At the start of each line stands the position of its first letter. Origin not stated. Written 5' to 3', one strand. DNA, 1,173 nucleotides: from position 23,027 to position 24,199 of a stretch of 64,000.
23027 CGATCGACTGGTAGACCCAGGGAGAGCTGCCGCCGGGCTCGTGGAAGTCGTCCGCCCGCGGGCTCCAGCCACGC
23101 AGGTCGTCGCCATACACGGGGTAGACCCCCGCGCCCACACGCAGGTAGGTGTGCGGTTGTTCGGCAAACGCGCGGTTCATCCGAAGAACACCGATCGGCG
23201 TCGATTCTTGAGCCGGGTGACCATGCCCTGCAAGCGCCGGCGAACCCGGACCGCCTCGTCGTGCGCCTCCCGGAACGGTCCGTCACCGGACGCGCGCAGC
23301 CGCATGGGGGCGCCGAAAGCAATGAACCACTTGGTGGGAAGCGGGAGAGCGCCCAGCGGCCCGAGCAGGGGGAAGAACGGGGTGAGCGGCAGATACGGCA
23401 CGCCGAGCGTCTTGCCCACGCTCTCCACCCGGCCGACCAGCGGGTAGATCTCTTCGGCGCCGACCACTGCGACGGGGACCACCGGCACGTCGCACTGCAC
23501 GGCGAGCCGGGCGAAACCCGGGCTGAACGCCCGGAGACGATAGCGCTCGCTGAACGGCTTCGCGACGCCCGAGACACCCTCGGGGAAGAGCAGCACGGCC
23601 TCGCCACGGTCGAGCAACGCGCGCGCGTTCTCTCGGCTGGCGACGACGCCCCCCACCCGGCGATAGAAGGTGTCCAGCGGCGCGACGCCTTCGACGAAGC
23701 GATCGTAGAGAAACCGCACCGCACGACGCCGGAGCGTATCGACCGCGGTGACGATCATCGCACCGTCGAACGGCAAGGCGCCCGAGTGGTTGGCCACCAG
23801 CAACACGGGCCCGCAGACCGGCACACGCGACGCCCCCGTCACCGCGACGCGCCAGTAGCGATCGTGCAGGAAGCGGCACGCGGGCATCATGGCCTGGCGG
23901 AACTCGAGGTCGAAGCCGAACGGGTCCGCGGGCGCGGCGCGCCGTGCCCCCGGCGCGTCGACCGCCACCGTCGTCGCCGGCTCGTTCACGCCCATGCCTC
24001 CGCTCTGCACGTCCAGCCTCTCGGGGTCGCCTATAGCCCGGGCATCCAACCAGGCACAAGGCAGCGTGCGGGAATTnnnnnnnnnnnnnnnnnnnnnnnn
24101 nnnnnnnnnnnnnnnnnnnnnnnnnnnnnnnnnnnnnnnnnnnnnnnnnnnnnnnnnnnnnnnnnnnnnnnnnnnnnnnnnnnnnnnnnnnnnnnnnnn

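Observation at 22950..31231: Nine-gene co-directional lipid-metabolism cluster built around a single-chain long-chain acyl-CoA carboxylase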

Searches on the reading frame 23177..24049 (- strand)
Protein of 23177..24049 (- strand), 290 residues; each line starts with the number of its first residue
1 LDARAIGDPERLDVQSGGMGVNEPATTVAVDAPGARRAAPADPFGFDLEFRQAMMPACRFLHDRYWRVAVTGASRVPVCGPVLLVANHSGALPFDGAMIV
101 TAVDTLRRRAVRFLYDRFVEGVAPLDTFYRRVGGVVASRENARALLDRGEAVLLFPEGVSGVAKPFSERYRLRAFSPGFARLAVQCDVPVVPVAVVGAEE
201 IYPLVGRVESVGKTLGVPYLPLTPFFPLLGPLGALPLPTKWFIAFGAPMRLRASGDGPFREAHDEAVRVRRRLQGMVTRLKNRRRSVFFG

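Call 7: search_protein_families(library=pfam, proteins=[window:23177-24049:-], max_evalue=0.01)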
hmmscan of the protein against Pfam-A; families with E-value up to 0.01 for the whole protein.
window:23177-24049:- (290 aa): 1 family
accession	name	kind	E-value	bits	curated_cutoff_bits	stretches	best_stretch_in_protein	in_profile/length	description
PF01553.26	Acyltransferase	-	6.1e-17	62.1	23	1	67-195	1-131/132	Acyltransferase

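Call 8: search_protein_families(library=ncbifam, proteins=[window:23177-24049:-], max_evalue=0.01)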
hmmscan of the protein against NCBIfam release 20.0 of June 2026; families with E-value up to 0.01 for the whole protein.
window:23177-24049:- (290 aa): 3 families
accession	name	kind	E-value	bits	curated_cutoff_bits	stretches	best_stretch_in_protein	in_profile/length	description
NF006386.0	PRK08633.1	equivalog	3.1e-11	41.8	1221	1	63-197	424-553/1147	acyl-[ACP]--phospholipid O-acyltransferase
NF052615.1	orn_lipid_OlsF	equivalog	9.2e-10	37.7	620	1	68-197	68-198/570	bifunctional ornithine lipid synthase OlsF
TIGR00530.1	AGP_acyltrn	subfamily_domain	2.2e-06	27.4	102.95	1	68-195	4-129/130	1-acylglycerol-3-phosphate O-acyltransferase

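Call 35: find_homologous_proteins(query=window:23177-23995:-, max_evalue=1e-10)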
Query window:23177-23995:- (272 aa): 6916 proteins with E <= 1e-10 among 8000 candidates; the best 120 are listed.
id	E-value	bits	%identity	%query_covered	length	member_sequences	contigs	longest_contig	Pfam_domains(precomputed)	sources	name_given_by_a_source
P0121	1.6e-175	600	100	100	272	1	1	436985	PF01553.27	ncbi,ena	-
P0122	1.7e-148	511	87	100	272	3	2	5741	PF01553.27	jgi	jgi:1-acyl-sn-glycerol-3-phosphate acyltransferase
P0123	3.0e-143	494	83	100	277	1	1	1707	PF01553.27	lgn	-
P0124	1.9e-130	452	77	100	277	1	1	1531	PF01553.27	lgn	-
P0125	1.5e-129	449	75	100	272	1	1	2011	PF01553.27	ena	-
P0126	5.0e-129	448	77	100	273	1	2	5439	PF01553.27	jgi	jgi:1-acyl-sn-glycerol-3-phosphate acyltransferase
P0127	1.3e-128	446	76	100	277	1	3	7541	PF01553.27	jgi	jgi:1-acyl-sn-glycerol-3-phosphate acyltransferase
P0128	1.3e-127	443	76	100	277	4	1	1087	PF01553.27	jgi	-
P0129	3.5e-126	438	75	100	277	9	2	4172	PF01553.27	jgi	-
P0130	3.6e-126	438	76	100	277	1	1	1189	PF01553.27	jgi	jgi:1-acyl-sn-glycerol-3-phosphate acyltransferase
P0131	5.1e-126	438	78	93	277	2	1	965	PF01553.27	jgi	jgi:1-acyl-sn-glycerol-3-phosphate acyltransferase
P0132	5.7e-126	437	75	100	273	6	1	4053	PF01553.27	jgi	jgi:1-acyl-sn-glycerol-3-phosphate acyltransferase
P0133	6.9e-126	437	75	100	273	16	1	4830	PF01553.27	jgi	jgi:1-acyl-sn-glycerol-3-phosphate acyltransferase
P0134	7.1e-126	437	75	100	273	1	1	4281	PF01553.27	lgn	-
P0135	1.3e-125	436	75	100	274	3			PF01553.27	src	-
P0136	6.2e-125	434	74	100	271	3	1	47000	PF01553.27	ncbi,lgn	-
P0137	7.0e-125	434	73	100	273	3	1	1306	PF01553.27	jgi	jgi:1-acyl-sn-glycerol-3-phosphate acyltransferase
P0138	9.9e-125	433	74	100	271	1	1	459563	PF01553.27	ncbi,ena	-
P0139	1.3e-124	433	73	100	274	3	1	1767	PF01553.27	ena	-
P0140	2.6e-124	432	73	100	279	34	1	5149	PF01553.27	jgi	-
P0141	1.4e-123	430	73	100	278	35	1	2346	PF19576.5,PF01553.27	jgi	jgi:1-acyl-sn-glycerol-3-phosphate acyltransferase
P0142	2.4e-123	429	73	100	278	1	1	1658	PF01553.27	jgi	jgi:1-acyl-sn-glycerol-3-phosphate acyltransferase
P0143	3.0e-123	429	72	100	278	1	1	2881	PF01553.27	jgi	jgi:1-acyl-sn-glycerol-3-phosphate acyltransferase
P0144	3.0e-123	429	74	100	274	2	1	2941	PF01553.27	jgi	jgi:1-acyl-sn-glycerol-3-phosphate acyltransferase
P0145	3.8e-123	428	79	92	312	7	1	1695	PF01553.27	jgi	-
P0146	1.1e-122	427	72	100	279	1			PF01553.27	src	-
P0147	1.1e-122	427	74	100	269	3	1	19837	PF01553.27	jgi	jgi:1-acyl-sn-glycerol-3-phosphate acyltransferase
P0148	1.2e-122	427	73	99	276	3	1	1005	PF01553.27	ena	-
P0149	5.5e-122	424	73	100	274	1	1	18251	PF01553.27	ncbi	-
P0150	6.6e-122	424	72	100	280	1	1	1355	PF01553.27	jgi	-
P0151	1.2e-121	423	72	100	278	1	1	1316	PF01553.27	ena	-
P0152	1.6e-121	423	73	100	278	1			PF01553.27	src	-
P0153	5.8e-120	418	73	100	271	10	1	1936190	PF01553.27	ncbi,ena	-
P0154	7.3e-119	414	71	100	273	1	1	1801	PF01553.27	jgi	jgi:1-acyl-sn-glycerol-3-phosphate acyltransferase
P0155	2.8e-118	412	71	100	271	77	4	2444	PF01553.27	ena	-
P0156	5.5e-117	408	72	100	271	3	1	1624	PF01553.27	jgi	-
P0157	1.7e-116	406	71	100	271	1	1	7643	PF01553.27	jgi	jgi:1-acyl-sn-glycerol-3-phosphate acyltransferase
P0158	4.5e-116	405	71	100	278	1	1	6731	PF01553.27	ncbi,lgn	-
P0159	4.9e-116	405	71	100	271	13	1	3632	PF01553.27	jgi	jgi:1-acyl-sn-glycerol-3-phosphate acyltransferase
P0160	1.1e-114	400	69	98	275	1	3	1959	PF01553.27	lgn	-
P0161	2.2e-114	399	68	99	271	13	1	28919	PF01553.27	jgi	jgi:1-acyl-sn-glycerol-3-phosphate acyltransferase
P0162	9.2e-114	397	68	96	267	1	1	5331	PF01553.27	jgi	jgi:1-acyl-sn-glycerol-3-phosphate acyltransferase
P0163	2.4e-113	396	67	100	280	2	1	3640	PF01553.27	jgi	jgi:1-acyl-sn-glycerol-3-phosphate acyltransferase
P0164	5.5e-113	395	72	93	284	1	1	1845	PF01553.27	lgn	-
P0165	3.1e-112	392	69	100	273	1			PF01553.27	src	-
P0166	3.7e-112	392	69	96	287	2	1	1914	PF01553.27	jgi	-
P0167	5.4e-112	392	67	100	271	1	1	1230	PF01553.27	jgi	-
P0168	8.4e-112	391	71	93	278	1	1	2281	PF01553.27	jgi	jgi:1-acyl-sn-glycerol-3-phosphate acyltransferase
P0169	8.6e-112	391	69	100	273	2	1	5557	PF01553.27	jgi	jgi:1-acyl-sn-glycerol-3-phosphate acyltransferase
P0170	2.5e-111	389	69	94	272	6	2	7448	PF01553.27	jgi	jgi:1-acyl-sn-glycerol-3-phosphate acyltransferase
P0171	3.0e-111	389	73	88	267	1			PF01553.27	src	-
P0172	3.9e-111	389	68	99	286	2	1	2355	PF01553.27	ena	-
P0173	4.1e-111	389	67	96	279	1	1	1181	PF01553.27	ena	-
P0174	5.2e-111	388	67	100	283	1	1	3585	PF01553.27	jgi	jgi:1-acyl-sn-glycerol-3-phosphate acyltransferase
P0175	1.9e-110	387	70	96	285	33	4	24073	PF01553.27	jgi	jgi:1-acyl-sn-glycerol-3-phosphate acyltransferase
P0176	2.3e-110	386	67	100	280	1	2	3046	PF01553.27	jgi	jgi:1-acyl-sn-glycerol-3-phosphate acyltransferase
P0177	3.1e-110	386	69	96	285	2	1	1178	PF01553.27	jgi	-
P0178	3.3e-110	386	73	92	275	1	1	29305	PF01553.27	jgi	jgi:1-acyl-sn-glycerol-3-phosphate acyltransferase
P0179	3.9e-110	386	67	100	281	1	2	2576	PF01553.27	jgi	-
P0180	8.2e-110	385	67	100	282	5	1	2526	PF01553.27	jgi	jgi:1-acyl-sn-glycerol-3-phosphate acyltransferase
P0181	1.4e-109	384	68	94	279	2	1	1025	PF01553.27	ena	-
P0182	1.6e-109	384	70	94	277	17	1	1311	PF01553.27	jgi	-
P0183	2.8e-109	383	70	94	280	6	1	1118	PF01553.27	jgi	jgi:1-acyl-sn-glycerol-3-phosphate acyltransferase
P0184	5.4e-109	382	67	98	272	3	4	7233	PF01553.27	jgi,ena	jgi:1-acyl-sn-glycerol-3-phosphate acyltransferase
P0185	6.1e-109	382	68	98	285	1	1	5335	PF01553.27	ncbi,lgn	-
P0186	6.8e-109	381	69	93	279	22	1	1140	PF01553.27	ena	-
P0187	8.5e-109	381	69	94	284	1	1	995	PF01553.27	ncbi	-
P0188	9.5e-109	381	67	98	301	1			PF01553.27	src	-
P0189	1.2e-108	381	68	94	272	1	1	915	PF01553.27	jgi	jgi:1-acyl-sn-glycerol-3-phosphate acyltransferase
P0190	1.2e-108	381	69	93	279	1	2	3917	PF01553.27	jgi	jgi:1-acyl-sn-glycerol-3-phosphate acyltransferase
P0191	1.4e-108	380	70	92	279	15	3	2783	PF01553.27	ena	-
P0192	2.2e-108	380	68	98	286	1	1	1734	PF01553.27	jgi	jgi:1-acyl-sn-glycerol-3-phosphate acyltransferase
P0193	2.3e-108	380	67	96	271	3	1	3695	PF01553.27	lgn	-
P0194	2.7e-108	380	66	100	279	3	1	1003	PF01553.27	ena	-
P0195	2.7e-108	380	66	98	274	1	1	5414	PF01553.27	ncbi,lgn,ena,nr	ncbi:MAG TPA: 1-acyl-sn-glycerol-3-phosphate acyltransferase [Candidatus Binatia bacterium]|nr:1-acy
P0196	3.2e-108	379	68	93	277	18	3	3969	PF01553.27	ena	-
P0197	5.7e-108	378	66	98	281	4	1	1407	PF01553.27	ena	-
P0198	7.8e-108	378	67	96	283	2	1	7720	PF01553.27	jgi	-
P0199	8.0e-108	378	65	98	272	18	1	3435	PF01553.27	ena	-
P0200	9.7e-108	378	64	98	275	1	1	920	PF01553.27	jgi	jgi:1-acyl-sn-glycerol-3-phosphate acyltransferase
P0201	9.8e-108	378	67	98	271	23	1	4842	PF01553.27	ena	-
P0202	1.0e-107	378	66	98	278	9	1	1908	PF01553.27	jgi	jgi:1-acyl-sn-glycerol-3-phosphate acyltransferase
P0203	1.2e-107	377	67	97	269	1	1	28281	PF01553.27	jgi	jgi:1-acyl-sn-glycerol-3-phosphate acyltransferase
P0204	1.6e-107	377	65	98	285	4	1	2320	PF01553.27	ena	-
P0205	1.7e-107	377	65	98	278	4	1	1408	PF01553.27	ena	-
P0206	1.8e-107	377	64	98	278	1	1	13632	PF01553.27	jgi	jgi:1-acyl-sn-glycerol-3-phosphate acyltransferase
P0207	1.8e-107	377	71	92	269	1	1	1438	PF01553.27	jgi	jgi:1-acyl-sn-glycerol-3-phosphate acyltransferase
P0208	2.2e-107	377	68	92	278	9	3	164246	PF01553.27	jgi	jgi:1-acyl-sn-glycerol-3-phosphate acyltransferase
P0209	2.8e-107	376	65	100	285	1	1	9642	PF01553.27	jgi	jgi:1-acyl-sn-glycerol-3-phosphate acyltransferase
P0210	3.6e-107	376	69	92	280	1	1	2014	PF01553.27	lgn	-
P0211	3.6e-107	376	69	92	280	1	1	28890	PF01553.27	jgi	jgi:1-acyl-sn-glycerol-3-phosphate acyltransferase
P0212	3.9e-107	376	69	92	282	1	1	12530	PF01553.27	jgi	jgi:1-acyl-sn-glycerol-3-phosphate acyltransferase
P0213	4.8e-107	375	65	100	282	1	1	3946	PF01553.27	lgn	-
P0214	5.3e-107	375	69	93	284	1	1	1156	PF01553.27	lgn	-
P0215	5.7e-107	375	69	93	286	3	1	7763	PF01553.27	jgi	-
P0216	5.9e-107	375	69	92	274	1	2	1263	PF01553.27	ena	-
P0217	6.0e-107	375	65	97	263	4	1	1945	PF01553.27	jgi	jgi:1-acyl-sn-glycerol-3-phosphate acyltransferase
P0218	6.3e-107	375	70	92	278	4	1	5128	PF01553.27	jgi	jgi:1-acyl-sn-glycerol-3-phosphate acyltransferase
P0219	6.3e-107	375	67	95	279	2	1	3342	PF01553.27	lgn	-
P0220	6.8e-107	375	64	100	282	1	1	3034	PF01553.27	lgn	-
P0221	7.3e-107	375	68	92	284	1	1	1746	PF01553.27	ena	-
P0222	7.8e-107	375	66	95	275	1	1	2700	PF01553.27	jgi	jgi:1-acyl-sn-glycerol-3-phosphate acyltransferase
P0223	8.1e-107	375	67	92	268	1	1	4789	PF01553.27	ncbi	-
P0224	8.5e-107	375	67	99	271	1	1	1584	PF01553.27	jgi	jgi:1-acyl-sn-glycerol-3-phosphate acyltransferase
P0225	9.6e-107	374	65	95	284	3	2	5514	PF01553.27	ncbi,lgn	-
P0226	9.7e-107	374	65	100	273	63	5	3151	PF01553.27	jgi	-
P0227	1.0e-106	374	67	95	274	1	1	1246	PF01553.27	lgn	-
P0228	1.1e-106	374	64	98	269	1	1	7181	PF01553.27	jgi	jgi:1-acyl-sn-glycerol-3-phosphate acyltransferase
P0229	1.1e-106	374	65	97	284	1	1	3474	PF01553.27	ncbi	-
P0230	1.3e-106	374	66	98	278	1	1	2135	PF01553.27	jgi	jgi:1-acyl-sn-glycerol-3-phosphate acyltransferase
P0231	1.4e-106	374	69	92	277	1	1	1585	PF01553.27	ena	-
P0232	1.8e-106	374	68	95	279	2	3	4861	PF01553.27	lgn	-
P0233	1.9e-106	373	68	93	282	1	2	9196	PF01553.27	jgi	jgi:1-acyl-sn-glycerol-3-phosphate acyltransferase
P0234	2.1e-106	373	69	92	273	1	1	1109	PF01553.27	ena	-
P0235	2.2e-106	373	66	96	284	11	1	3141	PF01553.27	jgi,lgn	jgi:1-acyl-sn-glycerol-3-phosphate acyltransferase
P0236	2.2e-106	373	65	99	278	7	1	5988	PF01553.27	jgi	jgi:1-acyl-sn-glycerol-3-phosphate acyltransferase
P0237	2.3e-106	373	65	100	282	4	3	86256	PF01553.27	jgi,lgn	jgi:1-acyl-sn-glycerol-3-phosphate acyltransferase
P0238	2.4e-106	373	67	98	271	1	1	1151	PF01553.27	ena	-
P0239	2.5e-106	373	65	94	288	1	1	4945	PF01553.27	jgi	jgi:1-acyl-sn-glycerol-3-phosphate acyltransferase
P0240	2.8e-106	373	71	88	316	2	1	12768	PF01553.27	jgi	jgi:1-acyl-sn-glycerol-3-phosphate acyltransferase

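Call 36: find_encoding_contigs(protein=P0121, flank=10000, max_places=2)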
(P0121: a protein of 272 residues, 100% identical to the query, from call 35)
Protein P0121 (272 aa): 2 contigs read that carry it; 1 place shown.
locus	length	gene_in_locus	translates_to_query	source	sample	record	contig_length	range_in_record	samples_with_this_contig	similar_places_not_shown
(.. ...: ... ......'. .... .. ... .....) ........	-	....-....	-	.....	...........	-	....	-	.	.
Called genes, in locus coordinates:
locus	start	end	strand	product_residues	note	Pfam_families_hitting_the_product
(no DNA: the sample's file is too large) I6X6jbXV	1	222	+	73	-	?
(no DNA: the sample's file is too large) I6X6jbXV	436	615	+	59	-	-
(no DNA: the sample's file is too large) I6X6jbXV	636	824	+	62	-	-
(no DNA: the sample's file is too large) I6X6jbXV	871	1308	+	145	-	PF13452:FAS1_DH_region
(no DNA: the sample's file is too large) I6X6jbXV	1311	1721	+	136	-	PF01575:MaoC_dehydratas, PF13452:FAS1_DH_region (weak)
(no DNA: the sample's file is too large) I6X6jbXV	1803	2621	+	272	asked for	PF01553:Acyltransferase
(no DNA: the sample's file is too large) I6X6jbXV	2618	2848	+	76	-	-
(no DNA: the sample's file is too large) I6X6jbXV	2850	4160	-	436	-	PF00890:FAD_binding_2, PF01266:DAO (weak), PF03486:HI0933_like (faint), PF12831:FAD_oxidored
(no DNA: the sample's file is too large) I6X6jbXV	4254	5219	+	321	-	PF03706:LPG_synthase_TM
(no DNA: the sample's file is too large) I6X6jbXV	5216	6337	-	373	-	PF04389:Peptidase_M28, PF05343:Peptidase_M42 (faint), PF01546:Peptidase_M20, PF07687:M20_dimer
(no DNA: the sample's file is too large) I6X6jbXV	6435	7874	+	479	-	PF02558:ApbA, PF08546:ApbA_C, PF14464:Prok-JAB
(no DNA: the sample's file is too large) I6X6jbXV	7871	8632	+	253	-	PF01180:DHO_dh (faint)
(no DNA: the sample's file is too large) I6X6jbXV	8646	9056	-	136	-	?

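Call 37: find_encoding_contigs(protein=P0208, flank=10000, max_places=3)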
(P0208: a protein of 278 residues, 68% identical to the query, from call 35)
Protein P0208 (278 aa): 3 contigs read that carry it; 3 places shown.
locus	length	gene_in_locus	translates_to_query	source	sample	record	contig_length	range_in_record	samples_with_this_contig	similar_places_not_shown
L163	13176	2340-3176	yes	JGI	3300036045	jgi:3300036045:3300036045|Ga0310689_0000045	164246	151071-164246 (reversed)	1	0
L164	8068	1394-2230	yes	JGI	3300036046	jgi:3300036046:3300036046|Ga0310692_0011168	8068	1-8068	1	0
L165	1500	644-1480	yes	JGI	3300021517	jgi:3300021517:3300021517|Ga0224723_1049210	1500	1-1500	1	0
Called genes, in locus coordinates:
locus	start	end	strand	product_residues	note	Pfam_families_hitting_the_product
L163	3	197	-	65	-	?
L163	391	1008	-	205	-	-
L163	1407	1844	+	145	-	PF13452:FAS1_DH_region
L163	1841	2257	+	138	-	PF01575:MaoC_dehydratas, PF13452:FAS1_DH_region (weak)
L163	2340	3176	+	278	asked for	PF01553:Acyltransferase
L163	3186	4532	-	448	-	PF00890:FAD_binding_2, PF01266:DAO (weak), PF01946:Thi4 (faint), PF07992:Pyr_redox_2 (faint), PF12831:FAD_oxidored (weak), PF13450:NAD_binding_8 (weak), PF01593:Amino_oxidase (faint)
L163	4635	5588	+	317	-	PF03706:LPG_synthase_TM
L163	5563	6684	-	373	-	PF04389:Peptidase_M28 (weak), PF05343:Peptidase_M42 (faint), PF01546:Peptidase_M20, PF07687:M20_dimer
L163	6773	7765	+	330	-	PF02558:ApbA, PF08546:ApbA_C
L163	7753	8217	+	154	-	PF14464:Prok-JAB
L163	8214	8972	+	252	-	PF01180:DHO_dh (weak)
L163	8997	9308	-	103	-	PF02452:PemK_toxin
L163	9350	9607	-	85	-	-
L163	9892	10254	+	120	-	-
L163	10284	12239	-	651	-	-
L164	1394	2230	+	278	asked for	PF01553:Acyltransferase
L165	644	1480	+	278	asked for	PF01553:Acyltransferase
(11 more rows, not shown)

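Call 38: find_encoding_contigs(protein=P0237, flank=10000, max_places=3)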
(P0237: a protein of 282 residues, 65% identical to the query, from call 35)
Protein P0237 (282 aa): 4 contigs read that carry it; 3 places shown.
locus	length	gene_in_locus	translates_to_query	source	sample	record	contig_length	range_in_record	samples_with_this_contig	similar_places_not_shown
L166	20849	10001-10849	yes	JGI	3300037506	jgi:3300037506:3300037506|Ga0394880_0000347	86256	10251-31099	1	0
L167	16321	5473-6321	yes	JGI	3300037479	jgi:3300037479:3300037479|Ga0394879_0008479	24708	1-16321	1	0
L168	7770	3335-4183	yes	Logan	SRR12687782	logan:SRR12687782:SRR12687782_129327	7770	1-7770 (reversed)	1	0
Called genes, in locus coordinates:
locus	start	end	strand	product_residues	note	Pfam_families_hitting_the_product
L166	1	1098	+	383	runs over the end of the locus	PF22691:Thiolase_C_1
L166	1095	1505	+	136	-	PF12172:zf-ChsH2, PF01796:OB_ChsH2_C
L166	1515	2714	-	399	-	PF13506:Glyco_transf_21, PF00535:Glycos_transf_2 (weak), PF13641:Glyco_tranf_2_3, PF13632:Glyco_trans_2_3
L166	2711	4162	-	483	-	PF02310:B12-binding, PF04055:Radical_SAM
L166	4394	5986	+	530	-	PF13714:PEP_mutase, PF00463:ICL (weak), PF12804:NTP_transf_3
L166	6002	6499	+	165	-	PF02776:TPP_enzyme_N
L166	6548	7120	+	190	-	PF02775:TPP_enzyme_C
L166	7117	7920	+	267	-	PF13428:TPR_14 (faint), PF13371:TPR_9 (faint), PF07719:TPR_2 (faint), PF13424:TPR_12 (weak), PF06262:Zincin_1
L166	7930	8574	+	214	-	PF13263:PHP_C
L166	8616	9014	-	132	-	PF02954:HTH_8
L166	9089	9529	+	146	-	PF13452:FAS1_DH_region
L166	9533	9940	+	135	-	PF01575:MaoC_dehydratas (weak)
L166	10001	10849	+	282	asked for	PF01553:Acyltransferase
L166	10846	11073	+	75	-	-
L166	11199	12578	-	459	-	PF00070:Pyr_redox (faint), PF00890:FAD_binding_2, PF01266:DAO, PF03486:HI0933_like (faint), PF12831:FAD_oxidored, PF13450:NAD_binding_8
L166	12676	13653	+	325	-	PF03706:LPG_synthase_TM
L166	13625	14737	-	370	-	PF04389:Peptidase_M28, PF05343:Peptidase_M42 (faint), PF01546:Peptidase_M20, PF07687:M20_dimer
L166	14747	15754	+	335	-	PF02558:ApbA, PF08546:ApbA_C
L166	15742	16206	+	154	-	PF14464:Prok-JAB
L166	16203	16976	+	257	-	PF01180:DHO_dh (weak)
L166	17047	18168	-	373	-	PF00586:AIRS, PF02769:AIRS_C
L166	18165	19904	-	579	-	PF17297:PEPCK_N, PF00821:PEPCK_GTP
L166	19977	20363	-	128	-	PF14248:DUF4345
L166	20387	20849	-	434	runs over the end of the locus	PF00919:UPF0004, PF04055:Radical_SAM, PF01938:TRAM (weak)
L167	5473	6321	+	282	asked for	PF01553:Acyltransferase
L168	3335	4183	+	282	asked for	PF01553:Acyltransferase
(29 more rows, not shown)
